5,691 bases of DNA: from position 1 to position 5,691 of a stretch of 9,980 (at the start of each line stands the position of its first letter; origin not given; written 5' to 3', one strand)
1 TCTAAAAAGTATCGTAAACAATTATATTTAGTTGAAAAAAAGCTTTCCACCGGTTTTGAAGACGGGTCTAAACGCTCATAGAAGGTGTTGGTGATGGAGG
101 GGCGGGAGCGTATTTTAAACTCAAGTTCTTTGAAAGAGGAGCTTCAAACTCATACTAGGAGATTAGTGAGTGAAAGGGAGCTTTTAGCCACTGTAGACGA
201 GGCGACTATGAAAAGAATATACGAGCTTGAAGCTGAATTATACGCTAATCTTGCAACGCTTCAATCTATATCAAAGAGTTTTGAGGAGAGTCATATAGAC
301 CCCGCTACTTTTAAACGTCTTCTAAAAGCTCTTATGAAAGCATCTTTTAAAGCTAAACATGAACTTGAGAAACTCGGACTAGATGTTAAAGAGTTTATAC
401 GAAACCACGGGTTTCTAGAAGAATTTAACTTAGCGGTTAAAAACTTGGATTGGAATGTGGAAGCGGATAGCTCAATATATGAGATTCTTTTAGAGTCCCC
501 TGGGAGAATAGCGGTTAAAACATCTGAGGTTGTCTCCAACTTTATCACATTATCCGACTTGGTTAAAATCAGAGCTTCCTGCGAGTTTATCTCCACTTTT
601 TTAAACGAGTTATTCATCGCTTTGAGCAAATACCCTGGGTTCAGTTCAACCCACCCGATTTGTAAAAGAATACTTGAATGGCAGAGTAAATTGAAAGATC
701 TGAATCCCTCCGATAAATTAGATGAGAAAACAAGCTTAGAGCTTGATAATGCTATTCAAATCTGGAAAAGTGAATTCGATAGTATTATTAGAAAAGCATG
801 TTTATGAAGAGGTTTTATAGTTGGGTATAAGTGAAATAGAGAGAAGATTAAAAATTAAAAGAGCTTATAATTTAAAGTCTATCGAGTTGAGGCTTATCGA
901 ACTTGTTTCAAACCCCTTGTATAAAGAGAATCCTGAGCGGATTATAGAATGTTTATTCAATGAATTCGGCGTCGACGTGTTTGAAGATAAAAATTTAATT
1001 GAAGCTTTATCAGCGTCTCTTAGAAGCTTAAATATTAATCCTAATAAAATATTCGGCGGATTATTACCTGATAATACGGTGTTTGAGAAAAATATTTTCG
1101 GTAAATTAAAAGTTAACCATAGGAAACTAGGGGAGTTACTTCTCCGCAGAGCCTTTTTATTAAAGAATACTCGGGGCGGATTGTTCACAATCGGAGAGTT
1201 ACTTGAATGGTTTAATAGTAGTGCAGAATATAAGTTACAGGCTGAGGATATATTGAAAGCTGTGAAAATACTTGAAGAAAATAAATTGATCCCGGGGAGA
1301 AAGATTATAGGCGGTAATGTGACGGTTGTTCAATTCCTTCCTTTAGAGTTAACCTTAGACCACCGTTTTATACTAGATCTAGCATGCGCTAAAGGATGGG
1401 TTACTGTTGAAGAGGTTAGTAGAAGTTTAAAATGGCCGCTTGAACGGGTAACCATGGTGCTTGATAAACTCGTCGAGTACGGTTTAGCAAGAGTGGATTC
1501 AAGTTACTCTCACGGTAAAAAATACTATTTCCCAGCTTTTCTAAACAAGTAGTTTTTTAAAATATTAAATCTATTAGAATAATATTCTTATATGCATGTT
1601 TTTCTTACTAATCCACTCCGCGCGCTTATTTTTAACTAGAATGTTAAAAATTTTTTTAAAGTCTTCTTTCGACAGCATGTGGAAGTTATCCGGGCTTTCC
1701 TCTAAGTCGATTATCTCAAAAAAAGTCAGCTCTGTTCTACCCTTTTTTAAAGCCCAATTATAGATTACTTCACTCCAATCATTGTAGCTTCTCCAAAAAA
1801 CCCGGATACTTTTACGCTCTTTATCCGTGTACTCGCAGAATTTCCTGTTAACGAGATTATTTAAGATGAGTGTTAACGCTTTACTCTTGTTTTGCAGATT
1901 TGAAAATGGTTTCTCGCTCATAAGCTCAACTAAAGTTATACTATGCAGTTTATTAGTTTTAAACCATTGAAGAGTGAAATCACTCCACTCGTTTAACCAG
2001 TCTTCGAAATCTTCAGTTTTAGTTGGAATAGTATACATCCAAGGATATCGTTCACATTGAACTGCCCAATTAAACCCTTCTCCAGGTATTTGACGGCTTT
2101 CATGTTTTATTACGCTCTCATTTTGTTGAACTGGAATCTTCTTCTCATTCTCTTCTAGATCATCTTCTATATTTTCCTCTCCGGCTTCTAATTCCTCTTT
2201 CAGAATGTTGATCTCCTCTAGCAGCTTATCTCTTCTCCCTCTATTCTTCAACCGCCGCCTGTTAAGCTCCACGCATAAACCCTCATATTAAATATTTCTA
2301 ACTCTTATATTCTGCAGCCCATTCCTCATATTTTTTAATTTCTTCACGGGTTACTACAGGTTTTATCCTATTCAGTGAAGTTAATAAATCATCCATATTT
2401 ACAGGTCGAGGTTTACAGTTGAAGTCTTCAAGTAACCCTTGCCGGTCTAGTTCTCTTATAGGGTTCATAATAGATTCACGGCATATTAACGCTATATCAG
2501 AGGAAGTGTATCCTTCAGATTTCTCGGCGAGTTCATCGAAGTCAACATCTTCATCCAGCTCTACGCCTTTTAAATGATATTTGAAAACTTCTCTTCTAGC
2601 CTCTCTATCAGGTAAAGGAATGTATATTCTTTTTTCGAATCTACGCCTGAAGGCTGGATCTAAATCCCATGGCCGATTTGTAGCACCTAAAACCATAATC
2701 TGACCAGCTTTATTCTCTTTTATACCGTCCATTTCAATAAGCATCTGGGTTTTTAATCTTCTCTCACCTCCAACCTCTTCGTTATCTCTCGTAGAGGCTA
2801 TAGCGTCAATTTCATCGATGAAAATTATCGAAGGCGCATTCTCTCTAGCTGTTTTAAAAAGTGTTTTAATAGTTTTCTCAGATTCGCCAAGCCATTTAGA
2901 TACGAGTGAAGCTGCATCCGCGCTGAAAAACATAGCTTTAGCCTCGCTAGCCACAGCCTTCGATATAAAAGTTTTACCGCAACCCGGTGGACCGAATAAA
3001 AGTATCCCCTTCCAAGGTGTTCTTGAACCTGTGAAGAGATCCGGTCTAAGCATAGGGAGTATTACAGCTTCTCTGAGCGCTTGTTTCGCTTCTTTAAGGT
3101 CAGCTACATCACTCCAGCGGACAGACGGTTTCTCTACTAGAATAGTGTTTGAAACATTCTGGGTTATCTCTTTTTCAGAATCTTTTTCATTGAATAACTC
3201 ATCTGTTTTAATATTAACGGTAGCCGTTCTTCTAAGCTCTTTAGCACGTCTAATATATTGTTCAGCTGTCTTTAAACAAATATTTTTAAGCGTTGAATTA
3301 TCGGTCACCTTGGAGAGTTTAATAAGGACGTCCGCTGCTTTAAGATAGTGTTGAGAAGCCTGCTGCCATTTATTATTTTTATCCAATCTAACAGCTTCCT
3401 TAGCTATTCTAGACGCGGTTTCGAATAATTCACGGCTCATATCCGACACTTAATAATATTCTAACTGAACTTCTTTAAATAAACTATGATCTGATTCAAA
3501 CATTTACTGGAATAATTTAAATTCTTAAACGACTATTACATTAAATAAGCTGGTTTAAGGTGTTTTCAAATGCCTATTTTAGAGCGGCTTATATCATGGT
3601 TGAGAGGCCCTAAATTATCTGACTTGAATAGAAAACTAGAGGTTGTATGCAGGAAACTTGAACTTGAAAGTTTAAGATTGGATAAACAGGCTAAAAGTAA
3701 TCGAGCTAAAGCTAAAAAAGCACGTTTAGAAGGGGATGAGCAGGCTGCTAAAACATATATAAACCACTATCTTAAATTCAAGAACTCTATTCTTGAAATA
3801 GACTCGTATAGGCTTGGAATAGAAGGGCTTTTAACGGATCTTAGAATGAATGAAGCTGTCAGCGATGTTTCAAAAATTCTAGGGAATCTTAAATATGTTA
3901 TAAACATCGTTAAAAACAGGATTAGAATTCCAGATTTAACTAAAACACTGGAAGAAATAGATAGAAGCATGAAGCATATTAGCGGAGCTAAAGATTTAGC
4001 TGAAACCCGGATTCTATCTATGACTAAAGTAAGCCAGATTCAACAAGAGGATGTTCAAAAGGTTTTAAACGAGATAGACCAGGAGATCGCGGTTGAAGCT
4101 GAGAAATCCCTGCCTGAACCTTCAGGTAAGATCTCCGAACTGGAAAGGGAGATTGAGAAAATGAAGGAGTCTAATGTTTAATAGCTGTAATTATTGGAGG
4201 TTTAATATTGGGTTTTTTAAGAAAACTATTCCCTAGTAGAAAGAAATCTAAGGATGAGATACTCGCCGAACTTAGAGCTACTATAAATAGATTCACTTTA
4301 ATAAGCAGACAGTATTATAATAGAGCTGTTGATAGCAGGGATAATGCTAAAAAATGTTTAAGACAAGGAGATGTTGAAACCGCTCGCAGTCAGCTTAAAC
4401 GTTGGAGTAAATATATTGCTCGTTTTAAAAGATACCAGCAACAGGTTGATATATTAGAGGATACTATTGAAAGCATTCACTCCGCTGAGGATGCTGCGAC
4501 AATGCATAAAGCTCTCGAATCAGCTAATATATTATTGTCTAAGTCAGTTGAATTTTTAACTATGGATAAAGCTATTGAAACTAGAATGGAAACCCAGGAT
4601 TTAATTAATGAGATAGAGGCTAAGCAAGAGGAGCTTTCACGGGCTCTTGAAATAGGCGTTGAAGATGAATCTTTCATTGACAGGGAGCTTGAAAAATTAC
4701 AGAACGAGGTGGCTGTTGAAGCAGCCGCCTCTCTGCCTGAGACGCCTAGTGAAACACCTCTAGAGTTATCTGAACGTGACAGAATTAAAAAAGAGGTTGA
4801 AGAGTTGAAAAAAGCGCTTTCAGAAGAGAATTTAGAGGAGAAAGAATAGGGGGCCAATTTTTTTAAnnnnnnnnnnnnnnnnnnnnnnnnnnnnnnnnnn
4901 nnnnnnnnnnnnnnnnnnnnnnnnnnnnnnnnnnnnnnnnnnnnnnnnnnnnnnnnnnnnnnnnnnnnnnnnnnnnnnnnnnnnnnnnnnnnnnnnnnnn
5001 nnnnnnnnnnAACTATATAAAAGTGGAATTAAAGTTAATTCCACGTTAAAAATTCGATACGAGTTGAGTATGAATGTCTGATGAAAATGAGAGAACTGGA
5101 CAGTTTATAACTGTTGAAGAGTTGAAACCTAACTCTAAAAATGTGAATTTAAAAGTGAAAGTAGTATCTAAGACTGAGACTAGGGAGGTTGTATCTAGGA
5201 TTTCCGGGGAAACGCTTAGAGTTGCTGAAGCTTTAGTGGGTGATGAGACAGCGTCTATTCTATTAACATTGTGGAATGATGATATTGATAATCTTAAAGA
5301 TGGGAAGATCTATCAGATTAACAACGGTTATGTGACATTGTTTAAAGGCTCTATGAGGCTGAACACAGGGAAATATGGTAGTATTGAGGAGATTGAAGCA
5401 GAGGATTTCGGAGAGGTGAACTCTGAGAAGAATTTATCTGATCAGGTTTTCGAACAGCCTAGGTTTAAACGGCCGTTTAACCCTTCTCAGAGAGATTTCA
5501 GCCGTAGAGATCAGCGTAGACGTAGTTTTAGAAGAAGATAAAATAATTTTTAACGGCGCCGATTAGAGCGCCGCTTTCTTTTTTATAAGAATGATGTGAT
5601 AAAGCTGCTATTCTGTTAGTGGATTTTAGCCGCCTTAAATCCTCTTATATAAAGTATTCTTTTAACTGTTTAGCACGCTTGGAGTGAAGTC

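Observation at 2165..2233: Vps25 N-terminal extension carries a near-copy of the ESCRT-IIIB C-terminal MIM helix: a possible direct ESCRT-II to Vps4 link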

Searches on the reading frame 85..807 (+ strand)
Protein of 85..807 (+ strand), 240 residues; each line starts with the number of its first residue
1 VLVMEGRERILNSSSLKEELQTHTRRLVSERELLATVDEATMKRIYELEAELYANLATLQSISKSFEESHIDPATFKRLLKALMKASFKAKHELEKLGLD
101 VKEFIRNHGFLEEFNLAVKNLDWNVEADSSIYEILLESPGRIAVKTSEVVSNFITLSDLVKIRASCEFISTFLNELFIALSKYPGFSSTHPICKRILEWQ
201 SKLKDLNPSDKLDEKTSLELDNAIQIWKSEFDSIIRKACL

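Call 3: search_protein_families(library=pfam, proteins=[window:85-807:+], max_evalue=0.01)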
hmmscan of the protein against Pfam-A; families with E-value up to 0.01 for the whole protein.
window:85-807:+ (240 aa): 2 families
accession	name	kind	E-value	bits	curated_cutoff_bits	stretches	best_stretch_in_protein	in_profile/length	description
PF03997.17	VPS28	-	1.1e-12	48.5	24.5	1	50-232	2-185/188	VPS28 protein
PF09454.15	Vps23_core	-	0.00073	19.9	26.8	1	39-96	7-64/64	Vps23 core domain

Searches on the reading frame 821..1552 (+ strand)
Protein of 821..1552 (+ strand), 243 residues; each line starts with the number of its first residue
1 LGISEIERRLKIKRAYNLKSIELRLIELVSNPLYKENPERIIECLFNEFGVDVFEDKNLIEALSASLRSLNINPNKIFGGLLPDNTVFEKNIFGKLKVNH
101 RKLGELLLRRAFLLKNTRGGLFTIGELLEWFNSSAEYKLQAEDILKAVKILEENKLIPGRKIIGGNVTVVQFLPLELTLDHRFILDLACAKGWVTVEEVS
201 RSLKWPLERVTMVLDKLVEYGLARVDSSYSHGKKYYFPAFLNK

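Call 3: search_protein_families(library=pfam, proteins=[window:821-1552:+], max_evalue=0.01)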
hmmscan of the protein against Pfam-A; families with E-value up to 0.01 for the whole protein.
window:821-1552:+ (243 aa): 2 families
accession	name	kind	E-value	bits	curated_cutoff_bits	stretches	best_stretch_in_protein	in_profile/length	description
PF04157.22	EAP30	-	2.1e-11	44.4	26.8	1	115-226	104-218/219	EAP30/Vps36 family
PF01978.25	TrmB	-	0.003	17.8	25.6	1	190-236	19-62/68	Sugar-specific transcriptional regulator TrmB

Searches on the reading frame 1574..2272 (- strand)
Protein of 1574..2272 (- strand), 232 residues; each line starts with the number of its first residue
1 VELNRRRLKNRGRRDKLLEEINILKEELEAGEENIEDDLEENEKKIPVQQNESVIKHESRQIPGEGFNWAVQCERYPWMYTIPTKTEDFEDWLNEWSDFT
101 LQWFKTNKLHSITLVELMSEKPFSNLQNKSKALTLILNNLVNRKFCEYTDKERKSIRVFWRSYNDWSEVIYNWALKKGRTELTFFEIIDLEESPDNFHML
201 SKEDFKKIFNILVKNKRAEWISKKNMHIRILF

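Call 3: search_protein_families(library=pfam, proteins=[window:1574-2272:-], max_evalue=0.01)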
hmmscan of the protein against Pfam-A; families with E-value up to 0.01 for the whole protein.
window:1574-2272:- (232 aa): 1 family
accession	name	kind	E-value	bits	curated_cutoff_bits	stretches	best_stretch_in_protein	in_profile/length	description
PF05871.18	ESCRT-II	-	1.4e-16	61.4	27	1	76-193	4-129/138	ESCRT-II complex subunit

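Call 5: find_homologous_proteins(query=window:1574-2272:-)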
Query window:1574-2272:- (232 aa): 4 proteins with E <= 0.001 among 531 candidates. Only proteins of 127 to 406 residues were searched: fused or split forms outside these lengths cannot appear, so this answer is no evidence that the protein stands alone or is whole; lengths 'longer' or 'shorter' looks for them.
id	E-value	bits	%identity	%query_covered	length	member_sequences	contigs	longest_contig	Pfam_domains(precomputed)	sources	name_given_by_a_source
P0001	2.6e-150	516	100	100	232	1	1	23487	PF05871.19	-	-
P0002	1.1e-103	364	72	100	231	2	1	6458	PF05871.19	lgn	-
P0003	1.6e-91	324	84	72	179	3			PF05871.19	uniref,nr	uniref:Tandem WH domains of Vps25 n=1 Tax=Odinarchaeota yellowstonii (strain LCB_4) TaxID=1841599 Re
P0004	9.0e-78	279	53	100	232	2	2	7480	PF05871.19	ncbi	ncbi:MAG: hypothetical protein QW327_05810 [Candidatus Odinarchaeota archaeon]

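Call 9: search_solved_structures(query=window:1574-2272:-, show_alignments=2)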
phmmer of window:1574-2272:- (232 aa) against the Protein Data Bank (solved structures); distinct sequences matched with E-value up to 0.001: 4.
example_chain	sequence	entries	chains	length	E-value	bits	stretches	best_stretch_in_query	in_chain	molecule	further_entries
7pb9_A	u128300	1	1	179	4.9e-96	324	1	66-232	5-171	Tandem WH domains of Vps25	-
9uyv_A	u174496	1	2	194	2e-19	73.3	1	69-222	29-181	ESCRT-II complex subunit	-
3cuq_C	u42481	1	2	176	8.2e-14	54.9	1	66-222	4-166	Vacuolar protein-sorting-associated protein 25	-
2zme_C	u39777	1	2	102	0.00011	25.1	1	66-161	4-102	Vacuolar protein-sorting-associated protein 25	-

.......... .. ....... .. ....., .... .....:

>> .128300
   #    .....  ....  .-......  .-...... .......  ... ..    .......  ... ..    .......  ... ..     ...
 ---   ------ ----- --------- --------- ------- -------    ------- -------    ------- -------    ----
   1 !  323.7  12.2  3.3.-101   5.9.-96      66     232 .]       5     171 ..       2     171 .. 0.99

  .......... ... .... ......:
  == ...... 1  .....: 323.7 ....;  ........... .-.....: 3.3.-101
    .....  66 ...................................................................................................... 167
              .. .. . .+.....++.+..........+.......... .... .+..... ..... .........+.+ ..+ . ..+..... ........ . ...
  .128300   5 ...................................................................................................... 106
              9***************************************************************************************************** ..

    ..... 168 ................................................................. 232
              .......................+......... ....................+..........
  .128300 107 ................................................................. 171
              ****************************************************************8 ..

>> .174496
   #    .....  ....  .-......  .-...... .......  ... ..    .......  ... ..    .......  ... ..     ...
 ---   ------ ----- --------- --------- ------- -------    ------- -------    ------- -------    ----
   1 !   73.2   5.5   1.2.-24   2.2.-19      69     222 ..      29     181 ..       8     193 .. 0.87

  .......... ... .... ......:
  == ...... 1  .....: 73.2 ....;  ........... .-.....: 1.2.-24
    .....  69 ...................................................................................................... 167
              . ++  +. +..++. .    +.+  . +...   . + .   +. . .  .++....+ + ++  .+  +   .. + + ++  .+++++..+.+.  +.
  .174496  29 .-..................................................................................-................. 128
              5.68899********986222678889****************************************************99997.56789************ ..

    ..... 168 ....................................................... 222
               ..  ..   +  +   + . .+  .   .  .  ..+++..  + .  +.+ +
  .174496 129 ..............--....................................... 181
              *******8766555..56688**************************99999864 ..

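Call 15: search_protein_representatives(protein=window:1574-2272:-)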
Query: 232 residues. Proteins with E-value up to 0.001 (for the whole library): 224; up to 1e-10: 82; up to 1e-30: 6. The best 150 are listed.
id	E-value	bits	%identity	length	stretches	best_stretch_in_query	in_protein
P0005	6.0e-49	183.1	46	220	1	25-230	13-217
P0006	7.5e-49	182.7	40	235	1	8-231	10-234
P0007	2.4e-41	158.2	41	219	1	44-231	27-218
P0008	1.4e-38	149.2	38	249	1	33-231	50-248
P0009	1.6e-35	139.1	37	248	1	14-230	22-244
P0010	4.8e-31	124.5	41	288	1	43-232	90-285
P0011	4.8e-30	121.2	35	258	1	33-227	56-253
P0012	1.0e-29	120.1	32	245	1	69-226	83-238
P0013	5.6e-29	117.7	34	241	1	72-230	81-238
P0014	9.2e-29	117.0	35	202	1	57-227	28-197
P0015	1.8e-28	116.0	37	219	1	69-229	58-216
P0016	3.4e-28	115.1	40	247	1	72-232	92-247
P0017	2.0e-25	106.1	31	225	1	68-230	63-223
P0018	2.5e-25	105.8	27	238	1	4-232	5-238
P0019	9.1e-25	103.9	33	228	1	76-228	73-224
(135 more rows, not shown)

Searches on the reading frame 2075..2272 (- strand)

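Call 53: search_protein_families(library=pfam, proteins=[window:2075-2272:-], max_evalue=10)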
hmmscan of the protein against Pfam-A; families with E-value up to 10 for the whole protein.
window:2075-2272:- (66 aa): 2 families
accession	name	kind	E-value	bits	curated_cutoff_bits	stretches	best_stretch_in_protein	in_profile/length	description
PF10704.14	DUF2508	-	0.034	14.8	22.5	1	5-43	7-44/71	Protein of unknown function (DUF2508)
PF04837.17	MbeB_N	-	0.071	13.9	22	1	22-46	24-48/52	MbeB-like, N-term conserved region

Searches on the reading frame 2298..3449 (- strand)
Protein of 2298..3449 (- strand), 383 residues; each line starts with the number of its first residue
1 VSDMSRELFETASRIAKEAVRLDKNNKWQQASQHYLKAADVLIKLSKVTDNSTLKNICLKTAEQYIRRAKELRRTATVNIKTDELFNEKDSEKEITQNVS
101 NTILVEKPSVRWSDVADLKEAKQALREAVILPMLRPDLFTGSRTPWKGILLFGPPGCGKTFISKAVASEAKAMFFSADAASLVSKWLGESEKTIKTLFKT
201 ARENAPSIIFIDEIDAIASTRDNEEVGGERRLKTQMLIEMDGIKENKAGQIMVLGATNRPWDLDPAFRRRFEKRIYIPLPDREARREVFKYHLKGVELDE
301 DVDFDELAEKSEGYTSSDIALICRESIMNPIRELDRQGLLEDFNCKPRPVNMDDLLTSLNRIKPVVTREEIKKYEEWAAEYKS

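Call 3: search_protein_families(library=pfam, proteins=[window:2298-3449:-], max_evalue=0.01)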
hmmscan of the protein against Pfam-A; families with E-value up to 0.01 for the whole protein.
window:2298-3449:- (383 aa): 14 families
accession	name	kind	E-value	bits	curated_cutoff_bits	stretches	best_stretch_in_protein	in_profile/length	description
PF00004.35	AAA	-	2.1e-42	145.1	21.2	1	149-279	1-131/131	ATPase family associated with various cellular activities (AAA)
PF17862.7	AAA_lid_3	-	1.5e-11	44.1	27.2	1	301-343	1-43/45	AAA+ lid domain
PF04212.24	MIT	-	1.6e-10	41.4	30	1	10-73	2-65/66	MIT (microtubule interacting and transport) domain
PF09336.16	Vps4_C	-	2.1e-07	31.2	21.3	1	347-381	26-60/61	Vps4 C terminal oligomerisation domain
PF07728.20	AAA_5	-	4.6e-06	27.1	22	1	149-271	2-139/139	AAA domain (dynein-related subfamily)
PF13173.12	AAA_14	-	1.3e-05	25.6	27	1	149-218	5-75/129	AAA domain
PF07724.20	AAA_2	-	5.7e-05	23.7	27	1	149-219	6-89/166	AAA domain (Cdc48 subfamily)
PF05496.18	RuvB_N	-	7.9e-05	22.9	27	1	148-220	35-99/159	Holliday junction DNA helicase RuvB P-loop domain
PF24883.2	NPHP3_N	-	0.0011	19.6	24.8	0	150-171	26-47/164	Nephrocystin 3, N-terminal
PF13191.12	AAA_16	-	0.0014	19.6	32.6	0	144-182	23-63/167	AAA ATPase domain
PF13401.12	AAA_22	-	0.0041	17.9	27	0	149-171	8-33/130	AAA domain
PF13671.12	AAA_33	-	0.0067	17.2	27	0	149-182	2-33/143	AAA domain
PF01695.23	IstB_IS21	-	0.0067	16.4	24.1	0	148-213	94-161/238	IstB-like ATP binding protein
PF01443.25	Viral_helicase1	-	0.0076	16.5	21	0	151-214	3-68/228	Viral superfamily 1 RNA helicase core domain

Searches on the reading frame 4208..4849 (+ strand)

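Call 3: search_protein_families(library=pfam, proteins=[window:4208-4849:+], max_evalue=0.01)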
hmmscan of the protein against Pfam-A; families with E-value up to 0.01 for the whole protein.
window:4208-4849:+ (213 aa): 1 family
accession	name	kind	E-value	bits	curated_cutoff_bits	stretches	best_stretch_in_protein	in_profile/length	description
PF03357.26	Snf7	-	3.4e-14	53.3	27.3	1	22-183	6-170/171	Snf7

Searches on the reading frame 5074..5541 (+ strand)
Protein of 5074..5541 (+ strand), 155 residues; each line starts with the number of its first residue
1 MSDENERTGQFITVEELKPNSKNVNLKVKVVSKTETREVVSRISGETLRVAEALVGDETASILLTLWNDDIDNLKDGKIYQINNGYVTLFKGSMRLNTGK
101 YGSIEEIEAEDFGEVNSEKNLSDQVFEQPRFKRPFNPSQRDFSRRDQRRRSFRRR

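Call 3: search_protein_families(library=pfam, proteins=[window:5074-5541:+], max_evalue=0.01)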
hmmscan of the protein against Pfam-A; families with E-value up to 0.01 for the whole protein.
window:5074-5541:+ (155 aa): 2 families
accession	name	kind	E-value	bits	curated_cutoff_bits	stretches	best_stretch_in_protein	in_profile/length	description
PF21473.3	Ssb-like_OB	-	9.1e-21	74.3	24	1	17-105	1-96/97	Single-stranded DNA binding protein Ssb-like, OB fold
PF01336.31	tRNA_anti-codon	-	0.0032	17.8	27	1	41-96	8-67/75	OB-fold nucleic acid binding domain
